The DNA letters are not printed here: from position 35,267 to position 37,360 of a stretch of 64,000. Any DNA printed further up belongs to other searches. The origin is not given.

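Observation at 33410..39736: Envelope glycosylation cluster: DUF368(PopT-like) – hypothetical – GT4 – methyltransferase::epimerase fusion – ArnT/PMT-like GT39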

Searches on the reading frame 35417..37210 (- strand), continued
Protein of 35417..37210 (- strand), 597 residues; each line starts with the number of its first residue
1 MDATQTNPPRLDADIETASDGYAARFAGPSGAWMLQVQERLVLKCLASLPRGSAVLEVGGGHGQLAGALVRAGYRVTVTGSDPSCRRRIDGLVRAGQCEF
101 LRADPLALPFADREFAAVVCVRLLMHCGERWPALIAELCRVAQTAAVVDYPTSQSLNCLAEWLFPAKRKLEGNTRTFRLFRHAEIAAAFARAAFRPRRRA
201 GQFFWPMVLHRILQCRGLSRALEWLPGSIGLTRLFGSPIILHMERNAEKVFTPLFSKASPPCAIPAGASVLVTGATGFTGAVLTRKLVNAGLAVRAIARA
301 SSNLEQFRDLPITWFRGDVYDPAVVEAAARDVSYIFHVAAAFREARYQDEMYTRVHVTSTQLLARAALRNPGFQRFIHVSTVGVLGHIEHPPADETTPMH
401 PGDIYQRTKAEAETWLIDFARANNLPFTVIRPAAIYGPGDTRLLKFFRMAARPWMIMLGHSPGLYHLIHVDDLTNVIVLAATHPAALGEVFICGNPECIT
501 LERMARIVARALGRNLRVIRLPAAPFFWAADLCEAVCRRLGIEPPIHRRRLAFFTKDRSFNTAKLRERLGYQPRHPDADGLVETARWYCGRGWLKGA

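Call 22: find_encoding_contigs(protein=P0029, flank=10000, max_places=2)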
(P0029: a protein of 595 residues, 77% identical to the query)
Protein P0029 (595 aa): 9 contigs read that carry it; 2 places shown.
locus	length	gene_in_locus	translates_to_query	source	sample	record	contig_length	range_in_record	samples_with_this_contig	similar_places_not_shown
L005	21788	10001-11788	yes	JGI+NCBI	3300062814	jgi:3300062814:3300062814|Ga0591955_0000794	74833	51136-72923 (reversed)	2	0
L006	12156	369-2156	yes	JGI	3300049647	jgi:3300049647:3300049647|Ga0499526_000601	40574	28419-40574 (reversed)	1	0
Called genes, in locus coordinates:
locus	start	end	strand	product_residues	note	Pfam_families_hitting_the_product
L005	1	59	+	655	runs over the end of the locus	PF17755:UvrA_DNA-bind, PF02463:SMC_N (faint), PF00005:ABC_tran (faint), PF13304:AAA_21 (faint)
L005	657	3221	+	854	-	PF07719:TPR_2 (faint), PF13428:TPR_14 (faint), PF13525:YfiO (faint), PF24575:TPR_Slam (faint), PF12895:ANAPC3 (faint), PF09976:TPR_21 (faint), PF13432:TPR_16 (weak), PF14559:TPR_19 (weak), +5 more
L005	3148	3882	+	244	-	PF01618:MotA_ExbB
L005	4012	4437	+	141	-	-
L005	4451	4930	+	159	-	PF02472:ExbD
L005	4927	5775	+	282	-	-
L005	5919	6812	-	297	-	PF06325:PrmA, PF05175:MTS, PF01170:UPF0020 (weak), PF08241:Methyltransf_11, PF08242:Methyltransf_12 (weak), PF13649:Methyltransf_25, PF13847:Methyltransf_31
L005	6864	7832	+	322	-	PF04018:VCA0040-like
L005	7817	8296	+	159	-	-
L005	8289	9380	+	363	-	PF20706:GT4-conflict, PF00534:Glycos_transf_1, PF13692:Glyco_trans_1_4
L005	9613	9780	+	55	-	-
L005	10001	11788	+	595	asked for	PF08241:Methyltransf_11, PF13649:Methyltransf_25, PF01073:3Beta_HSD, PF01370:Epimerase, PF04321:RmlD_sub_bind, PF05368:NmrA, PF13460:NAD_binding_10, PF16363:GDP_Man_Dehyd, +2 more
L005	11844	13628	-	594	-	PF14938:SNAP (faint), PF16695:Tai4 (faint), PF08238:Sel1, PF24781:FANCA_helical (faint), PF08238:Sel1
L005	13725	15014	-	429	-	-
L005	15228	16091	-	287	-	-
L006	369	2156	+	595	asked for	PF08241:Methyltransf_11, PF13649:Methyltransf_25, PF01073:3Beta_HSD, PF01370:Epimerase, PF04321:RmlD_sub_bind, PF05368:NmrA, PF13460:NAD_binding_10, PF16363:GDP_Man_Dehyd, +2 more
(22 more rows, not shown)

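Call 23: find_encoding_contigs(protein=P0039, flank=10000, max_places=2)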
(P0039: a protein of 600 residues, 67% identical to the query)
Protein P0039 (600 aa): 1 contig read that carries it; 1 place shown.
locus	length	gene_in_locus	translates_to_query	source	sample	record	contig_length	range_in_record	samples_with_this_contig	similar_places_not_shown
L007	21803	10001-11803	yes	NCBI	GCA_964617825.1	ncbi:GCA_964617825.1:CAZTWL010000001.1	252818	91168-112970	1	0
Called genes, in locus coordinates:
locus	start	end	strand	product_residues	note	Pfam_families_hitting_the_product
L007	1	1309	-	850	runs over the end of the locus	PF11897:DUF3417, PF00343:Phosphorylase, PF28476:GlgP_C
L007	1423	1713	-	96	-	PF02922:CBM_48, PF16561:AMPK1_CBM, PF22058:X25_BaPul_like (weak)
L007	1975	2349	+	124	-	PF13428:TPR_14 (faint), PF13431:TPR_17 (faint), PF13432:TPR_16 (faint), PF00515:TPR_1 (faint), PF07719:TPR_2 (faint)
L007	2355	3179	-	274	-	PF03781:FGE-sulfatase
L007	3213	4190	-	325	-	PF01063:Aminotran_4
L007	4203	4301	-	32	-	-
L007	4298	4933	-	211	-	-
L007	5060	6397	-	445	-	PF01743:PolyA_pol, PF12627:PolyA_pol_RNAbd, PF01966:HD (weak)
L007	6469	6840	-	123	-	PF00383:dCMP_cyt_deam_1, PF08211:dCMP_cyt_deam_2, PF26947:CDL (weak)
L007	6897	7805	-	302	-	PF01048:PNP_UDP_1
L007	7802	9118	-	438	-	PF02885:Glycos_trans_3N, PF00591:Glycos_transf_3, PF07831:PYNP_C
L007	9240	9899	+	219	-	PF00657:Lipase_GDSL, PF13472:Lipase_GDSL_2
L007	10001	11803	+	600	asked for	PF08241:Methyltransf_11, PF13649:Methyltransf_25, PF13847:Methyltransf_31, PF04321:RmlD_sub_bind, PF01073:3Beta_HSD, PF01370:Epimerase, PF13460:NAD_binding_10, PF16363:GDP_Man_Dehyd, +3 more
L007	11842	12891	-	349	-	PF03706:LPG_synthase_TM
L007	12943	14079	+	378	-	PF01522:Polysacc_deac_1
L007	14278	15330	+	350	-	PF13641:Glyco_tranf_2_3, PF00535:Glycos_transf_2, PF10111:Glyco_tranf_2_2 (weak), PF13506:Glyco_transf_21 (weak), PF13632:Glyco_trans_2_3 (weak)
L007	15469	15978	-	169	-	PF05198:IF3_N, PF00707:IF3_C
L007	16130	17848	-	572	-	PF07973:tRNA_SAD, PF00587:tRNA-synt_2b, PF03129:HGTP_anticodon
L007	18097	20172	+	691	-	-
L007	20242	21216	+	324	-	PF01370:Epimerase, PF05368:NmrA (weak), PF13460:NAD_binding_10 (faint), PF16363:GDP_Man_Dehyd (faint)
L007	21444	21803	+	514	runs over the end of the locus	PF00474:SSF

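Call 25: search_solved_structures(query=window:35417-37210:-, max_evalue=0.001)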
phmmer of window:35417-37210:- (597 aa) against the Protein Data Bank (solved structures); distinct sequences matched with E-value up to 0.001: 74 (the best 60 are shown).
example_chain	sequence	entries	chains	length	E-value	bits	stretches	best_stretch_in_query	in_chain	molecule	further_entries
3wj7_A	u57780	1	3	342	9.3e-36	126.8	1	270-594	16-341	Putative oxidoreductase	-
8rdg_A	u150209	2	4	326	2.6e-15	59.3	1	270-517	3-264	SDR family NAD(P)-dependent oxidoreductase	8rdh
1r6d_A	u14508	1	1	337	5.7e-15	58.1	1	271-520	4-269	TDP-glucose-4,6-dehydratase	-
1r66_A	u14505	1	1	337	5.9e-15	58.1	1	271-520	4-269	TDP-glucose-4,6-dehydratase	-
8rdi_A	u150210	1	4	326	9.2e-15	57.4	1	270-517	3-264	SDR family NAD(P)-dependent oxidoreductase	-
8shh_A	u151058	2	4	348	1.1e-14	57.2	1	269-512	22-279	dTDP-glucose 4,6-dehydratase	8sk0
8vr2_A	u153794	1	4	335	2.5e-13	52.7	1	267-519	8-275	NAD-dependent epimerase/dehydratase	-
6kv9_A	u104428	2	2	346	6.5e-13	51.3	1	267-511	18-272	MoeE5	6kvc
4zrm_A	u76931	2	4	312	6.9e-13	51.3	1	269-520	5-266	UDP-glucose 4-epimerase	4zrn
2hun_A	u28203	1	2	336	2.5e-12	49.4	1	270-521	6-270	336aa long hypothetical dTDP-glucose 4,6-dehydratase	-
6wjb_A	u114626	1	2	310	3e-11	45.8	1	269-518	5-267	NAD-dependent epimerase/dehydratase family protein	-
3ehe_A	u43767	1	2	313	3.2e-11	45.7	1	270-532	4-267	UDP-glucose 4-epimerase (GalE-1)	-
9m3k_A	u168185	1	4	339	4.9e-11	45.1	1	268-509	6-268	ketoreductase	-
7ys8_A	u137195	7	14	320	6.1e-11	44.8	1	270-479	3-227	UDP-glucose 4-epimerase | UDP-glucose 4-epimerase along with EC 5.1.3.2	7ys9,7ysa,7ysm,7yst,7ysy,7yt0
2c29_D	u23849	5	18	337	9.1e-11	44.3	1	269-503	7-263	DIHYDROFLAVONOL 4-REDUCTASE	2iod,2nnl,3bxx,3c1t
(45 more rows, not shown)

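Call 26: find_related_loci(query=window:35417-37210:-, collection=genome_contigs, flank=10000)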
Query window:35417-37210:- (597 aa) in genome_contigs; peptide patterns used: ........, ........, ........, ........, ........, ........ (x = any residue, [..] = any of these).
27 stretches matched a pattern; 7 encode a relative of the query (tblastn E <= 1e-3); 7 distinct loci.
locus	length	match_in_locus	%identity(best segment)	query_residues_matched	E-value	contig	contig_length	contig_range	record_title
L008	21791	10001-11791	84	1-597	0e+0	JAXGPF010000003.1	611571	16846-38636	MAG: Kiritimatiellia bacterium isolate AnMBR.bin297 bin297_3, whole genome shotgun sequence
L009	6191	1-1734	85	20-597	0e+0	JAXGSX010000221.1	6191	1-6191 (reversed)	MAG: Kiritimatiellia bacterium isolate AnMBR.bin383 bin383_221, whole genome shotgun sequence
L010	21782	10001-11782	77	1-594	0e+0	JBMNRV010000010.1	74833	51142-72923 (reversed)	MAG: Kiritimatiellia bacterium isolate SBF912SR1HQ0009 scaffold_862_c1, whole genome shotgun sequence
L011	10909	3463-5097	84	1-597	0e+0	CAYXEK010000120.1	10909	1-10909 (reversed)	MAG TPA_asm: uncultured Verrucomicrobiota bacterium isolate binchicken_co27_383 genome assembly, contig: NODE_10669_leng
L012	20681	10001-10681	55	13-241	6e-72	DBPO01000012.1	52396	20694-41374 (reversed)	MAG TPA_asm: Verrucomicrobia bacterium UBA1418 UBA1418_contig_9500, whole genome shotgun sequence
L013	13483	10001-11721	60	14-595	0e+0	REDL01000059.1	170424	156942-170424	MAG: Desulfovibrionales bacterium isolate GEM2.Bin26 NODE_23_length_170424_cov_19.4112, whole genome shotgun sequence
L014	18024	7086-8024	26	269-594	9e-19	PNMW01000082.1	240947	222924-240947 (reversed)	MAG: Lysobacteraceae bacterium isolate BC.045 BC_1000028_240947, whole genome shotgun sequence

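Call 28: find_encoding_contigs(protein=P0093, flank=8000, max_places=2)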
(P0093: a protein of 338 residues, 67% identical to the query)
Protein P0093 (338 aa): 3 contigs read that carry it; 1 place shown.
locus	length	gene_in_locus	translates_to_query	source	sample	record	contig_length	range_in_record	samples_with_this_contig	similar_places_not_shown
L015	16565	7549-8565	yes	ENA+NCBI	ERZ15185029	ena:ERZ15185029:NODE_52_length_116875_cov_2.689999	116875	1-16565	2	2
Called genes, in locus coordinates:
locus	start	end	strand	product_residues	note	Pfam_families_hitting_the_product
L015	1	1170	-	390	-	?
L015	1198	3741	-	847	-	-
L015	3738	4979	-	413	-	PF04230:PS_pyruv_trans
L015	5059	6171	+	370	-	PF03706:LPG_synthase_TM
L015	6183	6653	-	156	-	-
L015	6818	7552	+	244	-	PF13489:Methyltransf_23 (weak), PF08241:Methyltransf_11, PF08242:Methyltransf_12 (weak), PF13649:Methyltransf_25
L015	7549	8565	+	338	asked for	PF05368:NmrA, PF01073:3Beta_HSD, PF01370:Epimerase, PF02719:Polysacc_synt_2 (faint), PF04321:RmlD_sub_bind, PF13460:NAD_binding_10, PF16363:GDP_Man_Dehyd, PF07993:NAD_binding_4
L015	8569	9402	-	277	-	PF26549:Tricorn_N (faint)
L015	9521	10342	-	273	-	PF20803:PaaX_M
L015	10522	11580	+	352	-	PF03706:LPG_synthase_TM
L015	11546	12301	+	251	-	PF00132:Hexapep, PF14602:Hexapep_2 (weak)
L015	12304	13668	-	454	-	PF13187:Fer4_9 (faint), PF04422:FrhB_FdhB_N, PF04432:FrhB_FdhB_C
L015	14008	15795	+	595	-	PF17092:PCB_OB (faint), PF21710:Spt6_S1 (faint), PF24685:OB_RRP5_4th (faint), PF00575:S1, PF13509:S1_2 (faint), PF00575:S1, PF00575:S1, PF23459:S1_RRP5, +1 more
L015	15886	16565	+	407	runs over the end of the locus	PF00579:tRNA-synt_1b, PF22421:SYY_C-terminal, PF01479:S4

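Call 29: find_encoding_contigs(protein=P0138, flank=8000, max_places=2)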
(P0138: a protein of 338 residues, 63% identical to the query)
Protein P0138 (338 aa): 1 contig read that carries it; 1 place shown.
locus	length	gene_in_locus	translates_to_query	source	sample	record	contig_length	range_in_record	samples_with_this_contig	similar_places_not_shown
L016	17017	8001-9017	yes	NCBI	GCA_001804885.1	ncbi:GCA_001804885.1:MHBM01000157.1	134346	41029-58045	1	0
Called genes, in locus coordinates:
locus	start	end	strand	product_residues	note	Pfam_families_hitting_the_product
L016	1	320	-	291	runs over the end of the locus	PF08478:POTRA_1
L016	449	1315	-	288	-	PF01820:Dala_Dala_lig_N, PF02655:ATP-grasp_3, PF07478:Dala_Dala_lig_C, PF13535:ATP-grasp_4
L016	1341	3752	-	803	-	PF01225:Mur_ligase, PF08245:Mur_ligase_M, PF02875:Mur_ligase_C, PF01565:FAD_binding_4, PF02873:MurB_C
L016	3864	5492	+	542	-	PF01208:URO-D, PF13192:Thioredoxin_3 (faint)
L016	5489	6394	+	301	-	PF02492:cobW, PF07683:CobW_C (weak)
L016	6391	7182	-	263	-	-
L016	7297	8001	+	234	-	PF13489:Methyltransf_23, PF13847:Methyltransf_31 (weak), PF08241:Methyltransf_11, PF13649:Methyltransf_25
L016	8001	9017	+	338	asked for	PF05368:NmrA, PF01073:3Beta_HSD, PF01370:Epimerase, PF02719:Polysacc_synt_2 (faint), PF04321:RmlD_sub_bind, PF13460:NAD_binding_10, PF16363:GDP_Man_Dehyd, PF07993:NAD_binding_4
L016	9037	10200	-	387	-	PF13439:Glyco_transf_4, PF13579:Glyco_trans_4_4, PF00534:Glycos_transf_1, PF13692:Glyco_trans_1_4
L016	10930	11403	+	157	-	-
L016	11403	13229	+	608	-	PF02543:Carbam_trans_N, PF16861:Carbam_trans_C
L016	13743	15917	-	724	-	-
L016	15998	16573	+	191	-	PF04307:YdjM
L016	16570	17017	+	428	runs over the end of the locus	PF13472:Lipase_GDSL_2 (weak)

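Call 45: find_related_loci(query=A2, collection=metagenome_contigs, flank=10000)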
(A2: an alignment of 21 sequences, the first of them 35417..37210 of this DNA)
Query A2 (597 aa) in metagenome_contigs; peptide patterns used: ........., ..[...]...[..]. (x = any residue, [..] = any of these).
600 stretches matched a pattern (row limit reached: there are more); 536 encode a relative of the query (tblastn E <= 1e-3); the best 80 are kept; 80 distinct loci.
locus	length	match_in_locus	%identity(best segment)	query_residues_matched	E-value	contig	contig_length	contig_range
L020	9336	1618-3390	66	13-595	0e+0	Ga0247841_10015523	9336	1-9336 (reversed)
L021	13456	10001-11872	62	1-595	0e+0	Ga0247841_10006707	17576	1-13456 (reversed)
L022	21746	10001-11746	66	13-595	0e+0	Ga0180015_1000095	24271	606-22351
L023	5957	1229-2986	62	13-594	0e+0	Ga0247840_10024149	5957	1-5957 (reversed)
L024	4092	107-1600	67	94-595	0e+0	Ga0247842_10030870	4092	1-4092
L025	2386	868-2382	66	1-509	0e+0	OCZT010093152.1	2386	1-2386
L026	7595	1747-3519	48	13-594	0e+0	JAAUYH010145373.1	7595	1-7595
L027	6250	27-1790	49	13-594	0e+0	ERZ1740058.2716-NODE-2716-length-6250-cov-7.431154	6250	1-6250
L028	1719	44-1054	74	259-595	0e+0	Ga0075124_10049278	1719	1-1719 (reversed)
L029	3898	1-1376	71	156-594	5e-167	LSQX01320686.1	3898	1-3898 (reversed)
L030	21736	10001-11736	69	13-597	0e+0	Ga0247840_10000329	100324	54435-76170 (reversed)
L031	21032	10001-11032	67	253-596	3e-151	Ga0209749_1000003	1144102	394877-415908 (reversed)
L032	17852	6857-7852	69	264-595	3e-150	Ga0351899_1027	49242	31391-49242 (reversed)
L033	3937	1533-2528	67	264-595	2e-154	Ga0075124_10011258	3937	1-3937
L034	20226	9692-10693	70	263-596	4e-149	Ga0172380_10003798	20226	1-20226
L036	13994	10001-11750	66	3-595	0e+0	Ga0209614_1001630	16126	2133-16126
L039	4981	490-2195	64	13-594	0e+0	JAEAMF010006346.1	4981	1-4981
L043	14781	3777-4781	64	260-594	6e-136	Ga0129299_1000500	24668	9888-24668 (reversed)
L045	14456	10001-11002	60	262-595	6e-135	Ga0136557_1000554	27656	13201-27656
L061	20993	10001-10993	56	264-594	3e-126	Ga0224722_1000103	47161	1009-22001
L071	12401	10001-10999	54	262-594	3e-122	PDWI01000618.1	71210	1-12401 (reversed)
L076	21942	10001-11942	64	13-595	2e-137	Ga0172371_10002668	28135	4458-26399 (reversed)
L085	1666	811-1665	64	13-303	5e-112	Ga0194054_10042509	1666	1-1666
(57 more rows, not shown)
